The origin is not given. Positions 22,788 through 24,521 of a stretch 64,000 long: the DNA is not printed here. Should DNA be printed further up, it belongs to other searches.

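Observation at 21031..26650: Glf-like mutase flanked by two GT-C-type membrane glycosyltransferases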

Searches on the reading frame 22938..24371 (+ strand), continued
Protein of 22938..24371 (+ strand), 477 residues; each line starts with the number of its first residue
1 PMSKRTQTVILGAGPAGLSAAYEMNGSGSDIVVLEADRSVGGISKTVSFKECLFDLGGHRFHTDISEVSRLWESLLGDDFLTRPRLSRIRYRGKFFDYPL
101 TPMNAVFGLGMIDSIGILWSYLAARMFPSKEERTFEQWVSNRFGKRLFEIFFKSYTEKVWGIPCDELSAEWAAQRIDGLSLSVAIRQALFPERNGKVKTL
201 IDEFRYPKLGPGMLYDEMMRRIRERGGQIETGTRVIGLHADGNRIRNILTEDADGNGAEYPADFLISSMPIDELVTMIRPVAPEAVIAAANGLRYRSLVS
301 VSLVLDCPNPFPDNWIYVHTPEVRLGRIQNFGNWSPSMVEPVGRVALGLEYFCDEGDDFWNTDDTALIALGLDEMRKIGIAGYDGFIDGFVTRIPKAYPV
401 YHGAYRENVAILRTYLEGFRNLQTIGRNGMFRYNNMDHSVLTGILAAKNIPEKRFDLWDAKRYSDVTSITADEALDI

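Call 51: fold_search(model_id=the predicted structure, library=pdb)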
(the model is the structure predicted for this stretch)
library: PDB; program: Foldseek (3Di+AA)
matches with E <= 10: 1977; with E <= 0.001: 1157
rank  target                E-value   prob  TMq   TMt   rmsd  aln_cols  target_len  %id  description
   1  4dsh_B                1.1e-31  1.00  0.82  0.84   3.7       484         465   22  Crystal structure of reduced UDP-Galactopyranose mutase (released 2012-06-13)
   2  4dsg_B                1.4e-31  1.00  0.79  0.81   3.6       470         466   23  Crystal Structure of oxidized UDP-Galactopyranose mutase (released 2012-06-13)
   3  4dsg_A                3.8e-31  1.00  0.83  0.83   3.5       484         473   22  Crystal Structure of oxidized UDP-Galactopyranose mutase (released 2012-06-13)
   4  5hhf_A                4.5e-31  1.00  0.81  0.76   6.2       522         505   18  Crystal structure of Aspergillus fumigatus UDP-Galactopyranose mutase mutant H63A with covalent FAD-Galactopyranose an (released 2016-02-17)
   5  3ukk_A                4.8e-31  1.00  0.80  0.74   3.8       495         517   19  Crystal structure of R182K-UDP-galactopuranose mutase from Aspergillus fumigatus in complex with UDPgalp (released 2012-02-22)
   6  3ukh_B                5.7e-31  1.00  0.79  0.74   4.4       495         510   20  Crystal structure of udp-galactopyranose mutase from Aspergillus fumigatus in complex with UDPGALP (non-reduced) (released 2012-02-22)
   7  3ukp_A                6.5e-31  1.00  0.80  0.75   6.2       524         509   18  Crystal structure of R327A UDP-galactopyranose mutase from Aspergillus fumigatus in complex with UDPgalp (released 2012-02-22)
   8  3ukh_A                7.7e-31  1.00  0.80  0.76   4.3       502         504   19  Crystal structure of udp-galactopyranose mutase from Aspergillus fumigatus in complex with UDPGALP (non-reduced) (released 2012-02-22)
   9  3ukk_B                1.0e-30  1.00  0.80  0.75   3.6       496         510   19  Crystal structure of R182K-UDP-galactopuranose mutase from Aspergillus fumigatus in complex with UDPgalp (released 2012-02-22)
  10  5vwu_A                1.2e-30  1.00  0.79  0.76   4.2       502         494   19  Crystal structure of oxidized Aspergillus fumigatus UDP-galactopyranose mutase complexed with NADH (released 2017-05-31)
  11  4u8o_C                1.9e-30  1.00  0.79  0.75   4.1       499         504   19  Structure of Aspergillus fumigatus UDP-Galactopyranose mutase mutant N207A complexed with UDP (released 2014-12-03)
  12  5vwt_A                2.6e-30  1.00  0.79  0.76   4.1       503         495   19  Crystal structure of oxidized Aspergillus fumigatus UDP-galactopyranose mutase complexed with NADPH (released 2017-05-31)
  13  3ukk_C                3.1e-30  1.00  0.79  0.73   4.0       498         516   19  Crystal structure of R182K-UDP-galactopuranose mutase from Aspergillus fumigatus in complex with UDPgalp (released 2012-02-22)
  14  3ukh_F                3.9e-30  1.00  0.79  0.75   6.2       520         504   19  Crystal structure of udp-galactopyranose mutase from Aspergillus fumigatus in complex with UDPGALP (non-reduced) (released 2012-02-22)
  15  3ukq_A                4.4e-30  1.00  0.80  0.75   4.0       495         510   19  Crystal structure of R327K UDP-galactopyranose mutase from Aspergillus fumigatus in complex with UDPgalp (released 2012-02-22)
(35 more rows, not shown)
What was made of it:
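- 22941..24371 (+): Gene B: 476-aa FAD enzyme of NCBIfam PRK07208.1-4, a UDP-galactopyranose-mutase-like pyranose/furanose mutase. The top 33 Foldseek PDB hits are UGMs, with TM 0.82-0.84 to T. cruzi UGM (call 51).
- PPO structures score E 1e-28 with TM 0.75-0.79 (call 51).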

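Call 59: search_solved_structures(query=L014:6922-7944:+, max_evalue=0.00001)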
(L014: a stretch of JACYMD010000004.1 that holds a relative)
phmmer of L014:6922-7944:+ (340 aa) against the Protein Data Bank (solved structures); distinct sequences matched with E-value up to 0.00001: 11.
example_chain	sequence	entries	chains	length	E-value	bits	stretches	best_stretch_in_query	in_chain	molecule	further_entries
5hea_A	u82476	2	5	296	1.1e-12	51.2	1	9-143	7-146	Putative glycosyltransferase (GalT1)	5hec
2z87_A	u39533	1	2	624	8.5e-12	48.3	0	9-151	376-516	Chondroitin synthase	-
2z86_A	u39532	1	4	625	8.6e-12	48.3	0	9-151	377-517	Chondroitin synthase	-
22ao_A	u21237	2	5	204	1.7e-07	34.1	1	4-114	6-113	GmaR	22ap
5mlz_A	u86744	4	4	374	4.8e-07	32.7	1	7-119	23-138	Dolichol monophosphate mannose synthase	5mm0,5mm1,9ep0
6p61_A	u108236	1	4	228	1.1e-06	31.5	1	6-131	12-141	Glycosyltransferase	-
6s22_A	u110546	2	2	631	1.5e-06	31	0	8-92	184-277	Polypeptide N-acetylgalactosaminyltransferase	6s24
5tze_C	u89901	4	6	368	1.9e-06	30.7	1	9-107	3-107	Glycosyl transferase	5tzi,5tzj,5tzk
3bcv_A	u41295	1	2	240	2.5e-06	30.3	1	8-99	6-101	Putative glycosyltransferase protein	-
9jma_A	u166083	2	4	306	3.2e-06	29.9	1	9-104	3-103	GalNAc(5)-diNAcBac-PP-undecaprenol beta-1,3-glucosyltransferase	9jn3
5tz8_A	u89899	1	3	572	4.1e-06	29.6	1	9-107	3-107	Glycosyl transferase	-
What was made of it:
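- Tried and rejected: The best PDB hits are generic GT2s (call 59).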
